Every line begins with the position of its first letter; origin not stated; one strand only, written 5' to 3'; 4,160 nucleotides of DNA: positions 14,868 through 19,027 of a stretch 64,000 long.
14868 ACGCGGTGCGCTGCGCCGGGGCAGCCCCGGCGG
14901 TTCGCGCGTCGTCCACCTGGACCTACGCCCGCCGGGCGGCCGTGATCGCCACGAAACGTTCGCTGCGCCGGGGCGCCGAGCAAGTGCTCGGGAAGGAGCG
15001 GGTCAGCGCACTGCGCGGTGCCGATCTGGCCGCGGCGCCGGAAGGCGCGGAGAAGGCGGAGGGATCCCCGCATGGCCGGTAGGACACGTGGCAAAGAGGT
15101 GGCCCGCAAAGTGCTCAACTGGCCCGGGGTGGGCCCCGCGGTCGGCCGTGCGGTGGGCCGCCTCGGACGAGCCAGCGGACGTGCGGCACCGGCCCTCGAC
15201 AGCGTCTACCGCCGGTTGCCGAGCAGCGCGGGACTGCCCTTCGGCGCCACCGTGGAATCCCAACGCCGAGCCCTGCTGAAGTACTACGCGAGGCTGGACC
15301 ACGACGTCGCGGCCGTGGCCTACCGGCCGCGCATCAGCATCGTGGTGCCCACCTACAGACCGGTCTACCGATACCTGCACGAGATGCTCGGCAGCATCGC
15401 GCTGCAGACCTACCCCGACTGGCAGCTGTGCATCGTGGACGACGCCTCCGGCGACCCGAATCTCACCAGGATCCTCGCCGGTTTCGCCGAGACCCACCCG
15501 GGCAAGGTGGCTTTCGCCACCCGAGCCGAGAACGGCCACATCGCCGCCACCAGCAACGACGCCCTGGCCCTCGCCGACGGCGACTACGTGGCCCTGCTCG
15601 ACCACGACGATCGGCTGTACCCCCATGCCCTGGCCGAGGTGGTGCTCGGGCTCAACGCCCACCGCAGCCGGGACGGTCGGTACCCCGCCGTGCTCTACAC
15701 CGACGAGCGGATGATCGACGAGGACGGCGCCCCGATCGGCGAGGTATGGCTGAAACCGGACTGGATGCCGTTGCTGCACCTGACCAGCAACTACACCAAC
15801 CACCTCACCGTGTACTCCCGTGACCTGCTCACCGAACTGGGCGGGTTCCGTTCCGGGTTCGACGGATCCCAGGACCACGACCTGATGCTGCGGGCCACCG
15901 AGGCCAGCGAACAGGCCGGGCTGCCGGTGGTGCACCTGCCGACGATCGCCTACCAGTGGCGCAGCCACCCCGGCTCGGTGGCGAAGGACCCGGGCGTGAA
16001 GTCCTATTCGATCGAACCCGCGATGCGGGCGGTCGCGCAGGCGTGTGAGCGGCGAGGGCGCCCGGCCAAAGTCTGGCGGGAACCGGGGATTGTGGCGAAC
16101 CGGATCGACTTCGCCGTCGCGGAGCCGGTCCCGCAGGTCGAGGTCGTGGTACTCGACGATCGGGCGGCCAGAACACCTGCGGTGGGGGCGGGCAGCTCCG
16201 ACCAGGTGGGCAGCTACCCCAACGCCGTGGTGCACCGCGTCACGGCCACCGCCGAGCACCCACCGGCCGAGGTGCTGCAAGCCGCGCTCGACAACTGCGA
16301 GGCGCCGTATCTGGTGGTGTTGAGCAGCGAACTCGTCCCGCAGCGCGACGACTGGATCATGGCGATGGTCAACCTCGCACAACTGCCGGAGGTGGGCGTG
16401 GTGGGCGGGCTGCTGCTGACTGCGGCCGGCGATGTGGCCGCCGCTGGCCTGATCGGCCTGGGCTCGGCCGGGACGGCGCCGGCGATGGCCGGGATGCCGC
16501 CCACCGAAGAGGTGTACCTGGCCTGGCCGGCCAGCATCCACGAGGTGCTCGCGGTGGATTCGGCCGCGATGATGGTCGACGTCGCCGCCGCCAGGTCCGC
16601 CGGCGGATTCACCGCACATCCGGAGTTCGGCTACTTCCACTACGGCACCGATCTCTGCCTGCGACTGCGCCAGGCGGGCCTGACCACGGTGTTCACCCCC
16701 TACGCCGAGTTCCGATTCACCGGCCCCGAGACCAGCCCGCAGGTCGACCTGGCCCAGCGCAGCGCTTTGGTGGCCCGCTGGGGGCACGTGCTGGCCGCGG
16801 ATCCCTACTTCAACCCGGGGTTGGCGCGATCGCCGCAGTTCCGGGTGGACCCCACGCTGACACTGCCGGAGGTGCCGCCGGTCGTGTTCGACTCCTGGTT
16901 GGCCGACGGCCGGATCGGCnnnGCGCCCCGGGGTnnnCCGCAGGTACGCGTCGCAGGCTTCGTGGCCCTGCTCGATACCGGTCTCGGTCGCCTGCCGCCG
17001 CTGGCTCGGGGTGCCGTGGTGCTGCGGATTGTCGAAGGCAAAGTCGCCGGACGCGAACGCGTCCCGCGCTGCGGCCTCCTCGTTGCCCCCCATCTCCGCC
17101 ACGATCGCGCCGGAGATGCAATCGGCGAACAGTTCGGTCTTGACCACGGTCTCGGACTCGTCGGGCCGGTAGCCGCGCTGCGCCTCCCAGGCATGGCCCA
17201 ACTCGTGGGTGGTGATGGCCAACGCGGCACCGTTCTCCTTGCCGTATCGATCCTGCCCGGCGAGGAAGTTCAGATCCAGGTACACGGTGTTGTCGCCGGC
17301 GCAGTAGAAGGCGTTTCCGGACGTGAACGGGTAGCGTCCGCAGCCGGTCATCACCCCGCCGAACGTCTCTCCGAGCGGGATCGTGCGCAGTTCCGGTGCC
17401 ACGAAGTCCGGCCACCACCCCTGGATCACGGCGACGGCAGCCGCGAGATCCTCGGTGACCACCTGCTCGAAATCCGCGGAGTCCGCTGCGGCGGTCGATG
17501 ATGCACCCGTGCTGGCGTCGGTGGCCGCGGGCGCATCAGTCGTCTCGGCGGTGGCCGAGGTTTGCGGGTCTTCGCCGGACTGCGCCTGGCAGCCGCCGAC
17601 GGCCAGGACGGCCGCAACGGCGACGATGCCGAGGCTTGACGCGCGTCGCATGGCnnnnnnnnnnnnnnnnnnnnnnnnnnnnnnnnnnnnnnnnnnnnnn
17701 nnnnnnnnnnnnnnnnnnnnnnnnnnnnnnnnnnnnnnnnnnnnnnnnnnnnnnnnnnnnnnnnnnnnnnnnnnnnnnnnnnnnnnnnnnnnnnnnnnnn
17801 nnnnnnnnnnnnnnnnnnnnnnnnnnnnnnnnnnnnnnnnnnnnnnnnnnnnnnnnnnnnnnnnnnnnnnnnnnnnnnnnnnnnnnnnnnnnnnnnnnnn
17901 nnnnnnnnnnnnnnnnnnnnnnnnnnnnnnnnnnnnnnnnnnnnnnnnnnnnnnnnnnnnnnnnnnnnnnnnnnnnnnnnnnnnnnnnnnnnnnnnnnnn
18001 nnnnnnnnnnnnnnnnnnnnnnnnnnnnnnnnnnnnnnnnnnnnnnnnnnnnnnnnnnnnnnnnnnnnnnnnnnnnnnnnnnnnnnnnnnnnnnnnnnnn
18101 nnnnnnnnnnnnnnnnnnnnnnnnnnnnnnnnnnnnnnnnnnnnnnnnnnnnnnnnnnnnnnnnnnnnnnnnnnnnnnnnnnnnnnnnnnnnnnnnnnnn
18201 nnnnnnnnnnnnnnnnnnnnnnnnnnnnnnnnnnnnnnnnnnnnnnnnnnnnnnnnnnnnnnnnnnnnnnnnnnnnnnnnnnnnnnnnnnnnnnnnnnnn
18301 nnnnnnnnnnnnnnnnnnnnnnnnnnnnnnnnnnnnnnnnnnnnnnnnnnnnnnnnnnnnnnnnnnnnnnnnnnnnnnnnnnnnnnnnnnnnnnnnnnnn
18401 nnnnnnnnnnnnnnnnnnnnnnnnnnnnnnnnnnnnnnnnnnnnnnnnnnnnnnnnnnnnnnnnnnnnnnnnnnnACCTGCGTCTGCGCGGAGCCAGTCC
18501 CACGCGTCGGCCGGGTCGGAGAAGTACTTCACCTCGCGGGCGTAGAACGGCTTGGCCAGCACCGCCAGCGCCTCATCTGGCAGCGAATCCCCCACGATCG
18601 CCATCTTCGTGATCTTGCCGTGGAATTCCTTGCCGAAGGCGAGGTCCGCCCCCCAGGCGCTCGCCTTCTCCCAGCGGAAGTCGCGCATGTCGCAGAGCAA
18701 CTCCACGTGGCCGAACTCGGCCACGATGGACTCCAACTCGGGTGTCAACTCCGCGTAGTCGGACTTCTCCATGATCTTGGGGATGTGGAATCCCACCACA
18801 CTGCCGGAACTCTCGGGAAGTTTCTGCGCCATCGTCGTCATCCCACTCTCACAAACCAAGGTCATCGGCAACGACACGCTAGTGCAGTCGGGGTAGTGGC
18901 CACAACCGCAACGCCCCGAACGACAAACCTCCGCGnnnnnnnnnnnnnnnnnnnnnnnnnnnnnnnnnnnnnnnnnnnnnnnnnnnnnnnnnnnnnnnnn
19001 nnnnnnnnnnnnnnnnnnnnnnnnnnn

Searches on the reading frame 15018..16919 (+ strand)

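Call 69: search_protein_families(library=pfam, proteins=[window:15018-16919:+], max_evalue=0.00001)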
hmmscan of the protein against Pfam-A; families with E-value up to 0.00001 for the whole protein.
window:15018-16919:+ (634 aa): 2 families
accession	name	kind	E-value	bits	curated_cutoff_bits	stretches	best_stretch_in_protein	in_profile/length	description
PF00535.33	Glycos_transf_2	-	1.2e-22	81.1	23.3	1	107-217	1-108/168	Glycosyl transferase family 2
PF13641.12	Glyco_tranf_2_3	-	4.6e-12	46.9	27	1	104-209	1-108/230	Glycosyltransferase like family 2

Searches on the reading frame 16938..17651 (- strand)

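Call 69: search_protein_families(library=pfam, proteins=[window:16938-17651:-], max_evalue=0.00001)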
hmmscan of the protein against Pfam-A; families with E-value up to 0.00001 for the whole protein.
window:16938-17651:- (238 aa): 1 family
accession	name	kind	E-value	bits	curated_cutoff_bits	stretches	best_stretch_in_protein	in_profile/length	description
PF04228.19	Zn_peptidase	-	1.2e-07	32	23.2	0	21-191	46-227/290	Putative neutral zinc metallopeptidase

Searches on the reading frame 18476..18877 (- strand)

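Call 70: search_protein_families(library=pfam, proteins=[window:18476-18877:-], max_evalue=0.00001)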
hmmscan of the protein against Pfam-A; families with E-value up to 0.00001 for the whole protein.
window:18476-18877:- (134 aa): 1 family
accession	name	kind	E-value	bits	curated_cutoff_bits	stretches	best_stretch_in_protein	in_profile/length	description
PF11964.13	SpoIIAA-like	-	4.7e-17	63.1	25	1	27-130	1-106/106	SpoIIAA-like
